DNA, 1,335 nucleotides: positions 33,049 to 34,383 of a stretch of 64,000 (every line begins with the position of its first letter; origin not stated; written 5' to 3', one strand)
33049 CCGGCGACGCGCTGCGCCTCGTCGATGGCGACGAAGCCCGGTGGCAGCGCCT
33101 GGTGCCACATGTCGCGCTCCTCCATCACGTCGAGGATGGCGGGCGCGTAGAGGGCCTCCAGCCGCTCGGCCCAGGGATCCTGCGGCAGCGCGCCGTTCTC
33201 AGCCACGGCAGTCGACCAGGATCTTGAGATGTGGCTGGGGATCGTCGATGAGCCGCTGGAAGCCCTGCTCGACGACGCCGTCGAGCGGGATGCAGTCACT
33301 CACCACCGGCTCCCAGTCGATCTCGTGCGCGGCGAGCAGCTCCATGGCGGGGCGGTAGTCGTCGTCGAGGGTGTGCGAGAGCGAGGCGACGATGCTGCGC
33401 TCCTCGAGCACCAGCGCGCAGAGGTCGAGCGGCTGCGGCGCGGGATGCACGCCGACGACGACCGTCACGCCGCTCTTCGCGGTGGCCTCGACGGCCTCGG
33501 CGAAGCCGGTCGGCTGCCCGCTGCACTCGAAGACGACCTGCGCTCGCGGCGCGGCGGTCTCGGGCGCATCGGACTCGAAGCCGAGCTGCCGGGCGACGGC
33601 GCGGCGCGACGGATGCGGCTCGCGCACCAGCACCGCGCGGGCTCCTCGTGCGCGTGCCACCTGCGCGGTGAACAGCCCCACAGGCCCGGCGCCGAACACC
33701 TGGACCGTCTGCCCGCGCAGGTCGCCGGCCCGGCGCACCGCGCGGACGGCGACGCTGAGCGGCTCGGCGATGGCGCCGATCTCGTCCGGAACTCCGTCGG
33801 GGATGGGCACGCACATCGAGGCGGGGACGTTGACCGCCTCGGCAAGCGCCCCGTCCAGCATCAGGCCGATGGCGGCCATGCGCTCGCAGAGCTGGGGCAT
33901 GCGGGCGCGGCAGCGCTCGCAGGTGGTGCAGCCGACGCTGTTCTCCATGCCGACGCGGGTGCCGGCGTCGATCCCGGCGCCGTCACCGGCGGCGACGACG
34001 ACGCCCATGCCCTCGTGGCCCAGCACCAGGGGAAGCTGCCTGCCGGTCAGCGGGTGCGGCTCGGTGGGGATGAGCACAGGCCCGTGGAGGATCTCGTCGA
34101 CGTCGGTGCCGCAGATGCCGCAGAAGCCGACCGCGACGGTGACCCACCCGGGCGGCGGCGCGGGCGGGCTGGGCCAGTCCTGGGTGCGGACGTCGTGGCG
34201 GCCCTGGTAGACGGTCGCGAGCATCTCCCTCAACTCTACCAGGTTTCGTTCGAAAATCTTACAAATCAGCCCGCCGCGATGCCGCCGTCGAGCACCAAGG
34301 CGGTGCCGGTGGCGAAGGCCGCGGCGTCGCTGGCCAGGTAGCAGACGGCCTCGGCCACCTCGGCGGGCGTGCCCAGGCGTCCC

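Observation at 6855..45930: Four PhyH-family Fe/2OG dioxygenase paralogs scattered through one CAZyme-rich region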

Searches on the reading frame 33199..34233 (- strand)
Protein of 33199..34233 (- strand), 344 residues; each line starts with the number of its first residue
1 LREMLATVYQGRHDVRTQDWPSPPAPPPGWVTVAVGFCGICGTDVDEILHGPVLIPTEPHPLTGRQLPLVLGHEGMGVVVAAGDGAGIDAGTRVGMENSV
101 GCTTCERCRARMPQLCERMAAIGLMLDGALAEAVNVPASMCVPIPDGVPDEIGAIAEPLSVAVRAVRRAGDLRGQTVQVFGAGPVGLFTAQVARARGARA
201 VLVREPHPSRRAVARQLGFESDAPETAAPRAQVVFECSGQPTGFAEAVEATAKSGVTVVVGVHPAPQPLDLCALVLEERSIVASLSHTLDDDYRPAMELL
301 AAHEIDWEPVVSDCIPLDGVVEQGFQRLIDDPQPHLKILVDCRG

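Call 7: search_protein_families(library=pfam, proteins=[window:33199-34233:-], max_evalue=0.01)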
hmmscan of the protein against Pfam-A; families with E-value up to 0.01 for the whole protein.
window:33199-34233:- (344 aa): 4 families
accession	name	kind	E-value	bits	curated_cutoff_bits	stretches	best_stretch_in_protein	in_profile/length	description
PF08240.17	ADH_N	-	4.2e-23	82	23.5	1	28-146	2-104/104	Alcohol dehydrogenase GroES-like domain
PF00107.32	ADH_zinc_N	-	1.5e-17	64.2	31.8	1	184-301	1-128/129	Zinc-binding dehydrogenase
PF16912.11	Glu_dehyd_C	-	2.9e-11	43.7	34.9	1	152-318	3-192/211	Glucose dehydrogenase C-terminus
PF02826.25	2-Hacid_dh_C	-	0.0013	18.6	25.1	1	168-235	30-96/178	D-isomer specific 2-hydroxyacid dehydrogenase, NAD binding domain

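Call 70: search_protein_families(library=ncbifam, proteins=[window:33199-34233:-], max_evalue=0.00001)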
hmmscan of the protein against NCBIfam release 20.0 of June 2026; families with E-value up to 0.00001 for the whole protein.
window:33199-34233:- (344 aa): 20 families
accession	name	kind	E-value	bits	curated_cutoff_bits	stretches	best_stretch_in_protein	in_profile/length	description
NF041097.1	keto_inos_dh_IolM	equivalog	8e-50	169.6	450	1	14-322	39-372/389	scyllo-inosose 3-dehydrogenase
NF003808.0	PRK05396.1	equivalog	9e-42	143.1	380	1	25-327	22-327/341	L-threonine 3-dehydrogenase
TIGR00692.1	tdh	equivalog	1.5e-39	136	458.35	1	33-326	28-326/340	L-threonine 3-dehydrogenase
NF007375.0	PRK09880.1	equivalog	1.3e-37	129.3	469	1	31-319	30-322/344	L-idonate 5-dehydrogenase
NF007489.0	PRK10083.1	equivalog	1.3e-29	103.3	376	1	23-320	19-316/339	Zn-dependent oxidoreductase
TIGR03366.1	HpnZ_proposed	hypoth_equivalog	2.8e-29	102.3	328.1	1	28-319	5-314/315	putative phosphonate catabolism associated alcohol dehydrogenase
NF010344.0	PRK13771.1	subfamily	4.3e-27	95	349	1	65-340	52-331/334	putative alcohol dehydrogenase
NF041172.1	AcrlCoa_red_Thmprot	equivalog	2e-23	82.9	500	1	66-340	53-332/334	acryloyl-CoA reductase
NF007642.0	PRK10309.1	equivalog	3.5e-22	79.1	550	1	6-234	3-223/347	galactitol-1-phosphate 5-dehydrogenase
TIGR02822.1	adh_fam_2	subfamily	4.5e-20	72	283.5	1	24-306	23-299/329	zinc-binding alcohol dehydrogenase family protein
NF006940.0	PRK09422.1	equivalog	8.1e-20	71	344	1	31-304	27-302/338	alcohol dehydrogenase AdhP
TIGR03201.1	dearomat_had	equivalog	2.2e-19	69.7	338.65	1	28-202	23-194/349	6-hydroxycyclohex-1-ene-1-carbonyl-CoA dehydrogenase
NF047908.1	AldhRedAhr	equivalog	5.2e-19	68.3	470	1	31-305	31-303/335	NADPH-dependent aldehyde reductase Ahr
TIGR01202.1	bchC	equivalog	5.9e-15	55.2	291.25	1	29-339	26-306/308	chlorophyll synthesis pathway protein BchC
TIGR03989.1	Rxyl_3153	subfamily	2.7e-14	53.2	440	1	126-282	137-311/370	NDMA-dependent alcohol dehydrogenase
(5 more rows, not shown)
